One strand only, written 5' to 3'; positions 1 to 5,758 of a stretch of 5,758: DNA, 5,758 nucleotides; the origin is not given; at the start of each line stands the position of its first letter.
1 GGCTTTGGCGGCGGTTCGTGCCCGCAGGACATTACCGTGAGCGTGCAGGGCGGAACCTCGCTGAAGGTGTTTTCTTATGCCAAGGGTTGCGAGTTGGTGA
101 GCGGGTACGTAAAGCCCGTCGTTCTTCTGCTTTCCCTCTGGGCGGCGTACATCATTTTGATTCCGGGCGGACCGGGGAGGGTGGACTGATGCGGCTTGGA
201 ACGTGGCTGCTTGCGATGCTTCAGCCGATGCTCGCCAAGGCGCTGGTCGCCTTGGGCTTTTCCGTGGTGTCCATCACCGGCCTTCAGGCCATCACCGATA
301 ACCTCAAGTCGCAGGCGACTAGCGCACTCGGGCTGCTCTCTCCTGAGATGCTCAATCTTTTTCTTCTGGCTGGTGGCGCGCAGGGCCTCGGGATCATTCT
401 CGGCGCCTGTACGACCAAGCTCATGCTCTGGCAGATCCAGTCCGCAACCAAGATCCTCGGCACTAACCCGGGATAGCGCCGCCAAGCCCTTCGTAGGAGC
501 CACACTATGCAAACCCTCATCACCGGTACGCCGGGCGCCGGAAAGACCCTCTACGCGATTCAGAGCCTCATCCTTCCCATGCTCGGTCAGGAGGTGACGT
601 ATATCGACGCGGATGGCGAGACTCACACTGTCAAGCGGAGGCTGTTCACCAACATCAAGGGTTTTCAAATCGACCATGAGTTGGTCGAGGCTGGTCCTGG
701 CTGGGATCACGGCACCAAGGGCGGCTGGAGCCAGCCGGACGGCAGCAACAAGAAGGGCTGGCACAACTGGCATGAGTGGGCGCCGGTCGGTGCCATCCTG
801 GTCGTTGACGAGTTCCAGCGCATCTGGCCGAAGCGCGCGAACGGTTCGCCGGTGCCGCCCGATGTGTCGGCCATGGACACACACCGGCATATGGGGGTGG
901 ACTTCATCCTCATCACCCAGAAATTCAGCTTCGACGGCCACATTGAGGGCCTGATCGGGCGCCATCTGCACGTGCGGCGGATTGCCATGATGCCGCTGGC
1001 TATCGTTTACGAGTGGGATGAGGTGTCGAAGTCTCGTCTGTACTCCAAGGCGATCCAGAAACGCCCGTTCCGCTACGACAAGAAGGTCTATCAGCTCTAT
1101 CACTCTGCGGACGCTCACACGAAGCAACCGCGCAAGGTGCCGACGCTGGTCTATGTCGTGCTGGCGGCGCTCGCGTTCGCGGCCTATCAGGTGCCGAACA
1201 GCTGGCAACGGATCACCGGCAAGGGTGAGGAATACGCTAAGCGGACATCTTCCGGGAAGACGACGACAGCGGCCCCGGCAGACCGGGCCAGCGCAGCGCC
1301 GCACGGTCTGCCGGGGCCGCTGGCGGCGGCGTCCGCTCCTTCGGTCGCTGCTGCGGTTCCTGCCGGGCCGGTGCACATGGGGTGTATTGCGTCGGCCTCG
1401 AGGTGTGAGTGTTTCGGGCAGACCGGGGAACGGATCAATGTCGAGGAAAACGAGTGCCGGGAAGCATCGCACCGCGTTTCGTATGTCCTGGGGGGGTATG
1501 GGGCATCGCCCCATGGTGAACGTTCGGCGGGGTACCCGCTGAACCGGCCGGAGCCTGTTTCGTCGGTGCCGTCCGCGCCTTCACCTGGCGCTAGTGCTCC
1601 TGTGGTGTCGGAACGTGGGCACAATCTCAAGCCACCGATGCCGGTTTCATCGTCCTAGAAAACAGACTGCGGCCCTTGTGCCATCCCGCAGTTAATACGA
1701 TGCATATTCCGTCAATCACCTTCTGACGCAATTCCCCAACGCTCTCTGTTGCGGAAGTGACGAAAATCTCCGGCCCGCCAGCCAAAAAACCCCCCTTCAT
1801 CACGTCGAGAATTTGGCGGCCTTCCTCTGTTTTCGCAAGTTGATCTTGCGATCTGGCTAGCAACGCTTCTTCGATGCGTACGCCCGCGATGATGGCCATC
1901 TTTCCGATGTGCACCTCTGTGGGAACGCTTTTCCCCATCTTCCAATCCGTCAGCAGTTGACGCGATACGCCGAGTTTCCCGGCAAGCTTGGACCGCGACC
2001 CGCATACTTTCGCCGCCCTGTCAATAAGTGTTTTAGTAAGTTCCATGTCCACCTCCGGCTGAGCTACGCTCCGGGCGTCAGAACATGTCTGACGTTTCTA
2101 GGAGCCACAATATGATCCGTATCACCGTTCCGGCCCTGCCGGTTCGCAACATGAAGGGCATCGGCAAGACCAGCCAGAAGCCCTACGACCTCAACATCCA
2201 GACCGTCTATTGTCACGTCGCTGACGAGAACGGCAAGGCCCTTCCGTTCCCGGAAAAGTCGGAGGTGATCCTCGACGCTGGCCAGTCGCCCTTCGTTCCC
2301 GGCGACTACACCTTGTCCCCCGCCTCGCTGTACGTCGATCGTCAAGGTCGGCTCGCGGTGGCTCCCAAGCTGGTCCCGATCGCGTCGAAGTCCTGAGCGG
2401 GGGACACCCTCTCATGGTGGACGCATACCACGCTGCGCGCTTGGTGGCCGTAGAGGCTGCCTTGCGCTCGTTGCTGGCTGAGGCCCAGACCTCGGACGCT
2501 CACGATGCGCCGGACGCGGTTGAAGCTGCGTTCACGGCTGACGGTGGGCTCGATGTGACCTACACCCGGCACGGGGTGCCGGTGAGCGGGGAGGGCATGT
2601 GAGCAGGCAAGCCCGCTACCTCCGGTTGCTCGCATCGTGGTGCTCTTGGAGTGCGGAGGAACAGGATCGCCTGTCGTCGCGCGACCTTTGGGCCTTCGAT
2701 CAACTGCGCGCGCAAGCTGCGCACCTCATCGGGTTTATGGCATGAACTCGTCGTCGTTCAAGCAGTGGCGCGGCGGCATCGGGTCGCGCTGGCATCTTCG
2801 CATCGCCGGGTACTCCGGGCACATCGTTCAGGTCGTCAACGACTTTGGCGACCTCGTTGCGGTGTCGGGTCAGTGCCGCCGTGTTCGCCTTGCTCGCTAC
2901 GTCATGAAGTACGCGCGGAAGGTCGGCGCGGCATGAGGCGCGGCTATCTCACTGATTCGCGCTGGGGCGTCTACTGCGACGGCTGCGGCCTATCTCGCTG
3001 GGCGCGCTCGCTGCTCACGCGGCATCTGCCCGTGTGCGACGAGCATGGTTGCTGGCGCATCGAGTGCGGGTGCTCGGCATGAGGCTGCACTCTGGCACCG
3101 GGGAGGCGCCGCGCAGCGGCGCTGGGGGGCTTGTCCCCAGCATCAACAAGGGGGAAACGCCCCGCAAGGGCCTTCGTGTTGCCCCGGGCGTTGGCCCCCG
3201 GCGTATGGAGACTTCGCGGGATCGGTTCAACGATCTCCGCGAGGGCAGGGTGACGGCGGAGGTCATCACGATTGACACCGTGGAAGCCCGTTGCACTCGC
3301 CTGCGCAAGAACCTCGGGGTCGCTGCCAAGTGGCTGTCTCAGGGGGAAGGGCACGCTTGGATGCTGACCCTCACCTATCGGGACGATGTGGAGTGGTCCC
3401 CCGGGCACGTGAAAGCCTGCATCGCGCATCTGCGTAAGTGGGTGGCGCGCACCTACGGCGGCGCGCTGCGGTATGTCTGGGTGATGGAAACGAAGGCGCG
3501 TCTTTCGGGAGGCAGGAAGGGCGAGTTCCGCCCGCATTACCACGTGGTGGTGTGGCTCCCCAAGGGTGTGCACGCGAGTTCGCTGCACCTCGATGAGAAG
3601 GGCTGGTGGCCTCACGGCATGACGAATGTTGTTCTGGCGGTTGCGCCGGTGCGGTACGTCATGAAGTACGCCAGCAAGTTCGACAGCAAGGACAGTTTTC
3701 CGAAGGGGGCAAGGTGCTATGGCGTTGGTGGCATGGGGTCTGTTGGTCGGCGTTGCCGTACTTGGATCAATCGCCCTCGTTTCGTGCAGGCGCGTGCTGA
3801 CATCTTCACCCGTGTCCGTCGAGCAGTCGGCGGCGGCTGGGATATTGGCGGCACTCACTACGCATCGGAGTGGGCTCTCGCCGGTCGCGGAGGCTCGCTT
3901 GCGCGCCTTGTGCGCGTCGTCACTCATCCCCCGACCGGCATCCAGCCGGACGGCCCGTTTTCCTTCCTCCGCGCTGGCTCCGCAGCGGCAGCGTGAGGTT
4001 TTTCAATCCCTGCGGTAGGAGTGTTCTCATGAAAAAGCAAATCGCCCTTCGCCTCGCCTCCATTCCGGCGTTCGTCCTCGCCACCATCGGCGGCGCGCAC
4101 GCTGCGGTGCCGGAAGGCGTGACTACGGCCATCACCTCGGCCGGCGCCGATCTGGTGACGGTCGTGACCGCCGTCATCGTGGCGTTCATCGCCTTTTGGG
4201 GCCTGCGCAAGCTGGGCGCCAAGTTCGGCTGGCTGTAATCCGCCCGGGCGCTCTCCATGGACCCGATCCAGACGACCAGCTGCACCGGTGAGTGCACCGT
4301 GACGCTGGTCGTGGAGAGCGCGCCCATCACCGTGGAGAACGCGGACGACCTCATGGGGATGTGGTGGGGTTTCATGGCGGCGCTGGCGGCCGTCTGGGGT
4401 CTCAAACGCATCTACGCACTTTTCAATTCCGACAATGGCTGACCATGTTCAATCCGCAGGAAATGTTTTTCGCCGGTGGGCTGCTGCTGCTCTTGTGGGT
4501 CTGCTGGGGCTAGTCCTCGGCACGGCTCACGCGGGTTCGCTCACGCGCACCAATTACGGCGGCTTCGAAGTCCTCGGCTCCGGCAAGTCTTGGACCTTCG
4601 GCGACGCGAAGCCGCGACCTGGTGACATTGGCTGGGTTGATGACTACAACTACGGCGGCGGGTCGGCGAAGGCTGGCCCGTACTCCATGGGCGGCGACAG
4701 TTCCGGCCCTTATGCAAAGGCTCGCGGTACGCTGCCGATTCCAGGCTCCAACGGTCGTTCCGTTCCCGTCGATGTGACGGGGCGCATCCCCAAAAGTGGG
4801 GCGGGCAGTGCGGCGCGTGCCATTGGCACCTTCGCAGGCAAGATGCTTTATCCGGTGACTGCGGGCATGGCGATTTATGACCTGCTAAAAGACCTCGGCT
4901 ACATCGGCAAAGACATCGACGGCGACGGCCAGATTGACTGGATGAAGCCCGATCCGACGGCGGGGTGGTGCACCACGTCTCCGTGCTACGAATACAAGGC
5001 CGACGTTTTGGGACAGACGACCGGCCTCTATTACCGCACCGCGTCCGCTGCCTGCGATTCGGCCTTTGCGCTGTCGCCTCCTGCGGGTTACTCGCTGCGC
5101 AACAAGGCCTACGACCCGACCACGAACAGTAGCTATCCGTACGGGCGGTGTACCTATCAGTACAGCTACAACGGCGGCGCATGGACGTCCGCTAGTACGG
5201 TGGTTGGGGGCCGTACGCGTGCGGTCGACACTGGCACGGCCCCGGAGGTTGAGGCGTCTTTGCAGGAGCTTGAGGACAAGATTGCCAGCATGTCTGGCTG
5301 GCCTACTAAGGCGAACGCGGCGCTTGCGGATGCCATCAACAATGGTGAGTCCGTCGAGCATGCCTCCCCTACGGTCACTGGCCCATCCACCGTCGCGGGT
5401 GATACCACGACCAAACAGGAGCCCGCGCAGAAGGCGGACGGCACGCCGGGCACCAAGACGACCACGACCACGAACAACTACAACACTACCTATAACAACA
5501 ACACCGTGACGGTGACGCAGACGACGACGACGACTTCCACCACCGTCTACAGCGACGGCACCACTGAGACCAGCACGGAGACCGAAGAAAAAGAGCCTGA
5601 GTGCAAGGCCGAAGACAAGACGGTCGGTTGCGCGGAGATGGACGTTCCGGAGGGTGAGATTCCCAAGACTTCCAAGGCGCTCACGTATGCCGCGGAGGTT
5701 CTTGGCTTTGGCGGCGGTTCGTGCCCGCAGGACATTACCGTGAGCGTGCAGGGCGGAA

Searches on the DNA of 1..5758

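Call 67: search_rna_families(source=window, threshold=evalue, max_evalue=1)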
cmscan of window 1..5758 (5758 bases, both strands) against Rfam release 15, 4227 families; matches with E-value up to 1: 1.
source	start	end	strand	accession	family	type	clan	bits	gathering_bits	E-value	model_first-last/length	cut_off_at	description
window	1263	1326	+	RF03969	mir-622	Gene; miRNA;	-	23.2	86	0.13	1-72/72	no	mir-622 microRNA precursor family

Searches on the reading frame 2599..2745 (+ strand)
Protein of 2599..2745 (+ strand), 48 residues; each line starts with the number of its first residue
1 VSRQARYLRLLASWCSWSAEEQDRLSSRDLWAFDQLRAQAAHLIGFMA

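Call 5: search_protein_families(library=pfam, proteins=[window:2599-2745:+], max_evalue=1)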
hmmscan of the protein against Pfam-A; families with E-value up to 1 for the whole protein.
window:2599-2745:+ (48 aa): 0 families

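Call 46: search_protein_families(library=phrogs, proteins=[window:2599-2745:+], max_evalue=0.1)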
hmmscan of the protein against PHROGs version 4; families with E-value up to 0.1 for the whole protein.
window:2599-2745:+ (48 aa): 0 families
